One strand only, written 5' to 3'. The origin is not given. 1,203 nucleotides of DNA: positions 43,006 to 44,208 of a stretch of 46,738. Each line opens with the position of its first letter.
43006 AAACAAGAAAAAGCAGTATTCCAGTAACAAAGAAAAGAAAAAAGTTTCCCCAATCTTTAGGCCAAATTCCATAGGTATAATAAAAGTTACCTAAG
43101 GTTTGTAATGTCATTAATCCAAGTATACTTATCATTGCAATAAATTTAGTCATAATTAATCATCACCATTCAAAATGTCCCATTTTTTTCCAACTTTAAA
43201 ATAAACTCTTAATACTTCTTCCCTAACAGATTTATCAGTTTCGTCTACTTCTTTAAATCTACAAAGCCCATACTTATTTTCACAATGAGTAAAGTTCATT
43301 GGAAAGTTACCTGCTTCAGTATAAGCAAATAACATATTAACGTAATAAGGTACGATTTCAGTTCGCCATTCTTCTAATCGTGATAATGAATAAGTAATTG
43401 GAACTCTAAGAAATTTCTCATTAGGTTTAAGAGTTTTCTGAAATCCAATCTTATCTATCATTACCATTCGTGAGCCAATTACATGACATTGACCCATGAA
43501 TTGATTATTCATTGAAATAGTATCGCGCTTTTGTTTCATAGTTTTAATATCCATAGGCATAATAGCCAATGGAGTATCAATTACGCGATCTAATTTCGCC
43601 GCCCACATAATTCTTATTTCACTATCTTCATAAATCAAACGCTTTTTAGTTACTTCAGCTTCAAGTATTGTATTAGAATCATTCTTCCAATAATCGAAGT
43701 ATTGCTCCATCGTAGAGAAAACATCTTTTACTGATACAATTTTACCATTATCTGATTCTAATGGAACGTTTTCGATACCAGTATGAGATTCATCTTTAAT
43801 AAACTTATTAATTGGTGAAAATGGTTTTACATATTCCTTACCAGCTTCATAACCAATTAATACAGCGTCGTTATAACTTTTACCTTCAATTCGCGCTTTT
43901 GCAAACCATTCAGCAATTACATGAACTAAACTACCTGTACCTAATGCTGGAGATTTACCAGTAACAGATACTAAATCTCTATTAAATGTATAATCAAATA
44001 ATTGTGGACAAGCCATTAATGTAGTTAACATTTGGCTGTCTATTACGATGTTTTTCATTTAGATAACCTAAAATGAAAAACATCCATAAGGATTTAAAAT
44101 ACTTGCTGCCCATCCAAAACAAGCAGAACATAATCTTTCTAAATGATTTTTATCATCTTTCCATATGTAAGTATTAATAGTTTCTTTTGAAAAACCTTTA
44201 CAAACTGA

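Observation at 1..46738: Genome-wide excess of the pentamer GCGCG/CGCGC in an AT-rich genome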

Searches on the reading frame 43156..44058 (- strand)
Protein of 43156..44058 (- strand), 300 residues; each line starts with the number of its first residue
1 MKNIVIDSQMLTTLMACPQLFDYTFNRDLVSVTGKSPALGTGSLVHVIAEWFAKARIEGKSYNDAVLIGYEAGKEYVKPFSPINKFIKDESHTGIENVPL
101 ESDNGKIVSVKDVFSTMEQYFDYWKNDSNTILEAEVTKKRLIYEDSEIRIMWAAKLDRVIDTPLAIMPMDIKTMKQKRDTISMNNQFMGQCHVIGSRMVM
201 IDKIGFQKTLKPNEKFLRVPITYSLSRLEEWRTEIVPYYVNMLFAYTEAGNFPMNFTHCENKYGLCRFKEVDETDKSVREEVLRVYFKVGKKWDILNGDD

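Call 17: search_protein_families(library=pfam, proteins=[window:43156-44058:-], max_evalue=0.01)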
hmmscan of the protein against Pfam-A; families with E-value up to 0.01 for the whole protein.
window:43156-44058:- (300 aa): 0 families

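Call 68: search_solved_structures(query=window:43156-44058:-, max_evalue=1)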
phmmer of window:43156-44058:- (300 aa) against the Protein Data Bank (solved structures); distinct sequences matched with E-value up to 1: 0.

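Call 70: search_protein_families(library=ncbifam, proteins=[window:43156-44058:-], max_evalue=0.01)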
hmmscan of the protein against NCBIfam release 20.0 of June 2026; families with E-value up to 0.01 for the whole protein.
window:43156-44058:- (300 aa): 0 families
